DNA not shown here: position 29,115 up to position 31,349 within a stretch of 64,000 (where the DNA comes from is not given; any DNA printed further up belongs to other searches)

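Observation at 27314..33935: UbiA/DPPR-synthase-like prenyltransferase embedded among three giant polytopic membrane proteins: candidate lipid-linked-sugar envelope glycan system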

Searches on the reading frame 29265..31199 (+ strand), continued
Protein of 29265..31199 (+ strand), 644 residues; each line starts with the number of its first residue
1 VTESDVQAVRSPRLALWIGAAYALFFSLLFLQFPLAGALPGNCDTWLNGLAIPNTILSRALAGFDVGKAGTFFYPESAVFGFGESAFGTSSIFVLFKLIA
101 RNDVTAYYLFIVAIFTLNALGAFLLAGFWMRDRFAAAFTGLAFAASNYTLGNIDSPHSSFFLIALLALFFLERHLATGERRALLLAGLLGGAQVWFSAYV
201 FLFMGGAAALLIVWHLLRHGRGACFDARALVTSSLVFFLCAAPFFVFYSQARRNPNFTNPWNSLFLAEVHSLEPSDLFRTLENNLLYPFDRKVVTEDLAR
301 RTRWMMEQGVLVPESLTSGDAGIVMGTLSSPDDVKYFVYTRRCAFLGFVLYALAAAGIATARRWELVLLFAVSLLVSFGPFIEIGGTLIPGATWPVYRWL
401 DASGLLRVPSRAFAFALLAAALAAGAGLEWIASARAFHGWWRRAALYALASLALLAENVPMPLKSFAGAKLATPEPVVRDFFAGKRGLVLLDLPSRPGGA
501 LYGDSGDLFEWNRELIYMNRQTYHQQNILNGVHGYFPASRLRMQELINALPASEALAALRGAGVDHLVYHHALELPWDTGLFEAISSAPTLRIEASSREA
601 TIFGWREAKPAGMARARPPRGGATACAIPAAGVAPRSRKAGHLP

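Call 42: predict_structure(alignment_id=A2)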
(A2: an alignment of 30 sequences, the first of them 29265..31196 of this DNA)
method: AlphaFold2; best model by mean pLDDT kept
length: 644 residues; sequences in the alignment: 30
mean_pLDDT: 89.4   pTM: 0.90
mean pLDDT of the five models: 89.4, 89.1, 87.8, 85.7, 82.8
residues with pLDDT >= 90: 484; 70-90: 101; 50-70: 19; < 50: 40
segments of 3 or more residues with pLDDT < 50: 1-5, 610-644
pLDDT, mean of each block of 10 residues (from residue 1): 51 94 98 96 92 94 77 90 87 97 97 98 96 97 97 90 98 93 97 95 96 90 79 97 93 89 90 96 94 92 91 84 82 92 97 97 94 96 90 89 78 97 98 96 97 97 95 96 93 87 90 95 94 91 94 96 97 93 96 98 83 43 40 38 34
secondary structure, 60 per line:
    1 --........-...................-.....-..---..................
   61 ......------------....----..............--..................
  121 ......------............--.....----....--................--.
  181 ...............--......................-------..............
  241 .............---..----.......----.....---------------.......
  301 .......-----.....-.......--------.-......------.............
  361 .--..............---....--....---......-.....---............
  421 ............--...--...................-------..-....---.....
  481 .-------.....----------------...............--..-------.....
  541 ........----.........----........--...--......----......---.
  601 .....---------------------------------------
elements in order: H3-10 H12-30 H32-36 H43-66 H79-82 H87-100 H103-126 H133-144 H147-151 H156-159 H162-177 H180-195 H198-219 H227-253 H263-269 H274-278 H295-307 H313-317 H319-325 H336-341 H348-361 H364-377 E381-384 E387-390 H394-399 H401-405 H409-432 H440-458 H469-472 H476-481 E489-493 H510-524 H538-548 H553-561 E566-570 H581-586 E591-596 E600-605
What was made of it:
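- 29265..31199 (+): Gene B, 644 aa. A/B-family protein with a GT-C fold and an invariant Asp44 in the first periplasmic loop. Its last ~35 residues are low-confidence. Its stop overlaps the UbiA start. AlphaFold2 model with pLDDT 89.4 and pTM 0.90 (call 42).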

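Call 44: fold_search(model_id=the predicted structure, library=pdb)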
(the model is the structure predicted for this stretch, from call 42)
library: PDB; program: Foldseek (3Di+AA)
matches with E <= 10: 261; with E <= 0.001: 19
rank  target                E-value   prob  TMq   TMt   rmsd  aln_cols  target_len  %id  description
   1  9n9j_I                3.4e-06  1.00  0.39  0.37  18.6       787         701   10  Structure of a GRP94 folding intermediate engaged with a CCDC134- and FKBP11-bound secretory translocon (released 2025-11-19)
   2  8b6l_I                3.6e-06  1.00  0.43  0.41  17.3       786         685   10  Subtomogram average of the human Sec61-TRAP-OSTA-translocon (released 2022-12-07)
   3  6ezn_F                7.5e-06  1.00  0.44  0.44  13.5       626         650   12  Cryo-EM structure of the yeast oligosaccharyltransferase (OST) complex (released 2018-01-17)
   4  7oci_F                9.8e-06  1.00  0.43  0.44  14.7       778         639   10  Cryo-EM structure of yeast Ost6p containing oligosaccharyltransferase complex (released 2022-02-16)
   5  6s7t_A                1.3e-05  1.00  0.42  0.39  21.5       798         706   11  Cryo-EM structure of human oligosaccharyltransferase complex OST-B (released 2019-12-18)
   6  6ftg_5                1.4e-05  1.00  0.45  0.45  15.0       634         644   12  Subtomogram average of OST-containing ribosome-translocon complexes from canine rough microsomal membranes (released 2018-03-21)
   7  8age_A                2.2e-05  1.00  0.50  0.50  14.4       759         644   12  Structure of yeast oligosaccharylransferase complex with acceptor peptide bound (released 2022-12-07)
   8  6c26_A                2.7e-05  1.00  0.46  0.45  14.2       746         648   11  The Cryo-EM structure of a eukaryotic oligosaccharyl transferase complex (released 2018-01-31)
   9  8agc_A                3.2e-05  1.00  0.45  0.42  18.0       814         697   10  Structure of yeast oligosaccharylransferase complex with lipid-linked oligosaccharide and non-acceptor peptide bound (released 2022-12-07)
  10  8pn9_A                3.2e-05  1.00  0.37  0.36  16.6       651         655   11  Structure of human oligosaccharyltransferase OST-A complex bound to NGI-1 (released 2024-05-08)
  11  5f15                  4.0e-05  1.00  0.37  0.43  16.2       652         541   14  Crystal Structure of ArnT from Cupriavidus metallidurans bound to Undecaprenyl phosphate (released 2016-02-17)
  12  7zlh_A                4.3e-05  1.00  0.47  0.46  12.5       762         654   12  Cryo-EM structure of C-mannosyltransferase CeDPY19, in apo state, bound to CMT2-Fab and anti-Fab nanobody (released 2023-01-11)
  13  7zli_A                4.3e-05  1.00  0.45  0.44  11.6       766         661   12  Cryo-EM structure of C-mannosyltransferase CeDPY19, in complex with Dol25-P-Man and bound to CMT2-Fab and anti-Fab nan (released 2023-01-11)
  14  5ezm                  5.9e-05  1.00  0.34  0.39  17.1       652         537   13  Crystal Structure of ArnT from Cupriavidus metallidurans in the apo state (released 2016-02-17)
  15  8agb_A                6.1e-05  1.00  0.44  0.44  13.4       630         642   11  Structure of yeast oligosaccharylransferase complex with lipid-linked oligosaccharide bound (released 2022-12-07)
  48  3vu0_A                5.4e-01  0.82  0.12  0.42   7.1       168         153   10  Crystal structure of the C-terminal globular domain of oligosaccharyltransferase (AfAglB-S2, AF_0040, O30195_ARCFU) fr (released 2013-01-23)
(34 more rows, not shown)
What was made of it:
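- On GT-C fold glycosyltransferases: B: 19 hits at E<=1e-3, all GT-C, at probability 1.00 and TM 0.34-0.52 (call 44).
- The C-terminal domain weakly matches the AglB C-terminal domain (3vu0, probability 0.82) (call 44).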

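Call 49: search_protein_representatives(alignment_id=A2)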
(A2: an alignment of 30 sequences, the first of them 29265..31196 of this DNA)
Query: 30 sequences, 616 profile positions. Proteins with E-value up to 0.001 (for the whole library): 8630; up to 1e-10: 2825; up to 1e-30: 306. The best 150 are listed.
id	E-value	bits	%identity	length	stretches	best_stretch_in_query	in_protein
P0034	7.6e-255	863.3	-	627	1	9-611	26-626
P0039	1.5e-233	792.9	-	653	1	5-615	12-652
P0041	2.6e-206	702.9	-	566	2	331-609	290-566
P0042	8.8e-196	668.2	-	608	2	331-614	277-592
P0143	2.7e-195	666.6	-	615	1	13-609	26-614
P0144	9.6e-187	638.3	-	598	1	18-609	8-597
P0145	7.7e-182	622.1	-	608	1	18-613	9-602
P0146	1.1e-180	618.4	-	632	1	9-609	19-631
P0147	2.4e-180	617.2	-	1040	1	12-610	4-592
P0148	5.0e-179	612.9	-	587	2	332-610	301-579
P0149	3.5e-176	603.5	-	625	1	14-610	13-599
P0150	1.7e-174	597.9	-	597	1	13-609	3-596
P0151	3.9e-174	596.7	-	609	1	8-607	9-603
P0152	3.0e-165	567.3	-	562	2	14-292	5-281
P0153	3.3e-163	560.6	-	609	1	13-609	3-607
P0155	8.5e-162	555.9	-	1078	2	337-608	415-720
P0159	6.1e-146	503.6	-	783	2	333-610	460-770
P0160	9.0e-146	503.0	-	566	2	334-610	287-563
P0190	8.5e-118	410.6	-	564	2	19-295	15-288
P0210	3.6e-107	375.5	-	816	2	13-290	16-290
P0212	6.9e-106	371.3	-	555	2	335-608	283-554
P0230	2.4e-95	336.5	-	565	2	18-293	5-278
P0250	4.4e-85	302.5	-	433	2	12-289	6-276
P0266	2.6e-77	276.9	-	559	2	15-294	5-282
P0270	7.4e-75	268.8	-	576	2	17-293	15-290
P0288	5.9e-66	239.4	-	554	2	343-609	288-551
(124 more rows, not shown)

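Call 50: search_protein_families(library=pfam, proteins=[P0143, P0147, P0155, P0159, P0190, P0210, P0230, P0250, P0270, P0288], max_evalue=0.01)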
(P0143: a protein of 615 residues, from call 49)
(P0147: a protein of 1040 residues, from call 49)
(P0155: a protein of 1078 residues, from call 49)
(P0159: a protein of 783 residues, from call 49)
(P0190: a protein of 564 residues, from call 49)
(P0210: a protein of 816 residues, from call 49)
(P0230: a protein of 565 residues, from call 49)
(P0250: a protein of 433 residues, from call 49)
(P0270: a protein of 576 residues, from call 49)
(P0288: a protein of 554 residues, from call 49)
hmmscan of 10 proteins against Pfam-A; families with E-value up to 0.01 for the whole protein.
P0143 (615 aa): 0 families

P0147 (1040 aa): 1 family
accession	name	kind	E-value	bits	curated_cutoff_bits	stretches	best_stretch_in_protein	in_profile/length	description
PF13231.12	PMT_2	-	0.0085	16.8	26.1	1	87-233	13-156/160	Dolichyl-phosphate-mannose-protein mannosyltransferase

P0155 (1078 aa): 0 families

P0159 (783 aa): 0 families

P0190 (564 aa): 0 families

P0210 (816 aa): 0 families

P0230 (565 aa): 0 families

P0250 (433 aa): 0 families

P0270 (576 aa): 0 families

P0288 (554 aa): 0 families

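Call 52: search_protein_families(library=pfam, proteins=[L019:3688-4593:+, L020:2083-2994:+, L021:9971-10858:+, L014:8433-9746:+, L014:11768-13066:-, L018:1828-2415:+, L010:6858-9845:+, L023:432-1832:+, L024:1494-2903:+, L016:3552-5093:-], max_evalue=0.01)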
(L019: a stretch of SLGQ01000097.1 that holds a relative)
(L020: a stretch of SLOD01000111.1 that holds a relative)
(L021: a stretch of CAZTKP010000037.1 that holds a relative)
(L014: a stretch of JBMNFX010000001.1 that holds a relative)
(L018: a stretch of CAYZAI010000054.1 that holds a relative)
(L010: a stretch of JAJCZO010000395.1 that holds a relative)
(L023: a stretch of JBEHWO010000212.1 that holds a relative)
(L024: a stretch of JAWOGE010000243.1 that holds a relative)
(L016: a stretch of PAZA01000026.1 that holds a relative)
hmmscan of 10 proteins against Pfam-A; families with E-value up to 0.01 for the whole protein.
L019:3688-4593:+ (301 aa): 0 families

L020:2083-2994:+ (303 aa): 0 families

L021:9971-10858:+ (295 aa): 0 families

L014:8433-9746:+ (437 aa): 6 families
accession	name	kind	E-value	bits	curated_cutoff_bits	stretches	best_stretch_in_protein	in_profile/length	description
PF13551.12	HTH_29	-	3.4e-08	33.9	28.1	1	15-77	1-64/64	Winged helix-turn helix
PF13518.12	HTH_28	-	9.1e-06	26.1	25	1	15-64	2-50/52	Helix-turn-helix domain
PF13565.12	HTH_32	-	2.6e-05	25.1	33.7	1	43-116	2-73/73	Homeodomain-like domain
PF13384.12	HTH_23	-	3.2e-05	24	24.6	1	10-58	2-49/50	Homeodomain-like domain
PF13683.12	rve_3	-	0.00028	21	26.5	1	240-294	4-55/67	Integrase core domain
PF15648.12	Tox-REase-5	-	0.0083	17.1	25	0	342-424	4-92/95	Restriction endonuclease fold toxin 5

L014:11768-13066:- (432 aa): 3 families
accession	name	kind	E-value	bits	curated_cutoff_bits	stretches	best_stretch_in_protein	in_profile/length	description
PF05670.18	NFACT-R_1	-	4.9e-18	66.1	29.8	1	308-412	2-112/112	NFACT protein RNA binding domain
PF05833.16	NFACT_N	-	1e-11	44.8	31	1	163-285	298-419/456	NFACT N-terminal and middle domains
PF18297.6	NFACT-R_2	-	2.1e-05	25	26.9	1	311-398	4-86/104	NFACT protein RNA binding domain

L018:1828-2415:+ (195 aa): 0 families

L010:6858-9845:+ (995 aa): 1 family
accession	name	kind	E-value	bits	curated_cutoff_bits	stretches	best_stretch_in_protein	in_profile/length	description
PF23981.1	DUF7305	-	0.0018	18.6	27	0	860-926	40-101/185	Domain of unknown function (DUF7305)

L023:432-1832:+ (466 aa): 1 family
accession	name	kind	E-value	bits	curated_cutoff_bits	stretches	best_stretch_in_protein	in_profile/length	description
PF01040.23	UbiA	-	1.7e-29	103.3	34.2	1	18-247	3-233/250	UbiA prenyltransferase family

L024:1494-2903:+ (469 aa): 2 families
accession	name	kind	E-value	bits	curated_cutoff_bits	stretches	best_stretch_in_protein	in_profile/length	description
PF04055.27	Radical_SAM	-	2.5e-23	83.5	29.5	1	202-364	1-165/166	Radical SAM superfamily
PF02310.24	B12-binding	-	7.2e-14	52.1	32.1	1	18-131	11-120/121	B12 binding domain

L016:3552-5093:- (513 aa): 1 family
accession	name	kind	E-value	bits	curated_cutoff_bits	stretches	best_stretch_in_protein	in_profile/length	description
PF01040.23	UbiA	-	3.9e-29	102.1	34.2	1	273-501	17-247/250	UbiA prenyltransferase family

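Call 53: search_protein_families(library=ncbifam, proteins=[L016:3552-5093:-, L023:432-1832:+, L019:3688-4593:+, L020:2083-2994:+, L021:9971-10858:+, P0143, P0190, P0230, P0270, P0288], max_evalue=0.01)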
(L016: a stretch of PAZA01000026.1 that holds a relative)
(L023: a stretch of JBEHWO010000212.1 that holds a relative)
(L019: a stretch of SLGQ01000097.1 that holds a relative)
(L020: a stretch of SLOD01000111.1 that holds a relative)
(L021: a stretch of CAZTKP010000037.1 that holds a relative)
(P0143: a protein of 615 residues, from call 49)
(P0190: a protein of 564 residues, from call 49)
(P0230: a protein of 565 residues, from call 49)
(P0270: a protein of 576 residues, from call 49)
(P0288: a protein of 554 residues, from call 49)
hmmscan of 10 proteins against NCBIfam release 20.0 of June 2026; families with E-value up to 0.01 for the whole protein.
L016:3552-5093:- (513 aa): 11 families
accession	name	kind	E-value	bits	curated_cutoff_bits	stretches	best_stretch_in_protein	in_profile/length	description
NF009523.0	PRK12884.1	equivalog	3.5e-19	69.1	269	1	251-486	17-244/279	prenyltransferase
NF009522.0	PRK12883.1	equivalog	3.8e-15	56.1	353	1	275-489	36-246/279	geranylgeranylglycerol-phosphate geranylgeranyltransferase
NF005742.0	PRK07566.1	equivalog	4.5e-15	55.5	313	1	257-440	47-233/315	chlorophyll synthase ChlG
TIGR01476.1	chlor_syn_BchG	subfamily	6.1e-14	52.1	212.3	1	254-444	16-208/283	(bacterio)chlorophyll synthase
NF009525.0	PRK12887.1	equivalog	1.1e-11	44.6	226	1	264-445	42-231/310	homogentisate phytyltransferase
NF009513.0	PRK12872.1-3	equivalog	2.8e-11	43.5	288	1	238-453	13-227/293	prenyltransferase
TIGR02056.1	ChlG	equivalog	1e-09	38.5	436.45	1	254-439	32-225/306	chlorophyll synthase ChlG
NF009516.0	PRK12875.1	equivalog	4.3e-09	35.8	205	1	274-450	52-228/292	prenyltransferase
NF009512.0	PRK12872.1-1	equivalog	1.1e-07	31.7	278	1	292-461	55-239/303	geranylgeranylglycerol-phosphate geranylgeranyltransferase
NF009521.0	PRK12882.1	equivalog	1.9e-07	30.6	296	1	293-461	56-222/280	geranylgeranylglycerol-phosphate geranylgeranyltransferase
NF004749.0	PRK06080.1-1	equivalog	6.5e-06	25.5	277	1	355-468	141-251/311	1,4-dihydroxy-2-naphthoate polyprenyltransferase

L023:432-1832:+ (466 aa): 12 families
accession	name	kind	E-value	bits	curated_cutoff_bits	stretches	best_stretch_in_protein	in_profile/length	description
NF009523.0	PRK12884.1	equivalog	7.4e-26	91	269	1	4-245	7-244/279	prenyltransferase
NF009521.0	PRK12882.1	equivalog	1e-19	70.8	296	1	4-240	8-244/280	geranylgeranylglycerol-phosphate geranylgeranyltransferase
NF005742.0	PRK07566.1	equivalog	9.8e-14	51.2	313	1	44-261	77-299/315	chlorophyll synthase ChlG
NF009525.0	PRK12887.1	equivalog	1e-12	48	226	1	29-242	50-271/310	homogentisate phytyltransferase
TIGR01476.1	chlor_syn_BchG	subfamily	1.5e-11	44.3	212.3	1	35-225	39-233/283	(bacterio)chlorophyll synthase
NF009522.0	PRK12883.1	equivalog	5.7e-11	42.4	353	1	12-197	14-195/279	geranylgeranylglycerol-phosphate geranylgeranyltransferase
NF009058.0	PRK12392.1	subfamily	1.2e-10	41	494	1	12-238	24-262/333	bacteriochlorophyll c synthase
TIGR01473.1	cyoE_ctaB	equivalog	2.7e-09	37.2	210.3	1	4-118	3-122/281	heme o synthase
NF045897.1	SCO3242_trans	equivalog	1.5e-08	34.6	260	1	52-87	50-85/287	SCO3242 family prenyltransferase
NF035940.1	prenyl_rel_EboC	equivalog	1.7e-07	31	250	1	21-118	23-122/292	UbiA-like protein EboC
TIGR02056.1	ChlG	equivalog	6.8e-06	25.9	436.45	1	35-204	56-231/306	chlorophyll synthase ChlG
NF008978.0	PRK12324.1-4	equivalog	2.4e-05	23.5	207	1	26-145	60-178/322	decaprenyl-phosphate phosphoribosyltransferase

L019:3688-4593:+ (301 aa): 0 families

L020:2083-2994:+ (303 aa): 0 families

L021:9971-10858:+ (295 aa): 0 families

P0143 (615 aa): 0 families

P0190 (564 aa): 0 families

P0230 (565 aa): 0 families

P0270 (576 aa): 0 families

P0288 (554 aa): 0 families

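Call 64: search_protein_families(library=pfam, alignment_id=A4, max_evalue=0.00001)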
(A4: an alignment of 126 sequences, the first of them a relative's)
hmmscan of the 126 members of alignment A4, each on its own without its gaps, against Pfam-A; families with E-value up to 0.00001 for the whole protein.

A. member 1, L001:3-902:+ (299 aa): 0 families

B. families by the number of members that match (of 126 scanned): 134 families (the first 25 are shown)
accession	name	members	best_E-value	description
PF01040.23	UbiA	13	1.7e-29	UbiA prenyltransferase family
PF00037.32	Fer4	4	2.6e-18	4Fe-4S binding domain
PF12837.12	Fer4_6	4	1.5e-16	4Fe-4S binding domain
PF13237.11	Fer4_10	4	2.7e-14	4Fe-4S dicluster domain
PF14697.11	Fer4_21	4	1.3e-12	4Fe-4S dicluster domain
PF12838.12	Fer4_7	3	1.6e-20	4Fe-4S dicluster domain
PF01839.29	FG-GAP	3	2.8e-16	FG-GAP repeat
PF13187.11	Fer4_9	3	1.2e-14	4Fe-4S dicluster domain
PF13484.11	Fer4_16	3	1.7e-13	4Fe-4S double cluster binding domain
PF12797.12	Fer4_2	3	2.5e-11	4Fe-4S binding domain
PF00158.32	Sigma54_activat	2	6.7e-69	Sigma-54 interaction domain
PF16363.11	GDP_Man_Dehyd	2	9e-50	GDP-mannose 4,6 dehydratase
PF01370.27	Epimerase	2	2.6e-49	NAD dependent epimerase/dehydratase family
PF00535.33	Glycos_transf_2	2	2.8e-35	Glycosyl transferase family 2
PF05935.17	Arylsulfotrans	2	5.9e-31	Arylsulfotransferase (ASST)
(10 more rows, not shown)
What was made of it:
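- The next families have 4 or fewer, and GT2 has 2 (call 64).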

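Call 68: search_solved_structures(query=A2, max_evalue=10)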
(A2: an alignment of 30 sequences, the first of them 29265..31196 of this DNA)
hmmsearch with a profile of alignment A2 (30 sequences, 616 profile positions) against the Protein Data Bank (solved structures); distinct sequences matched with E-value up to 10: 0.
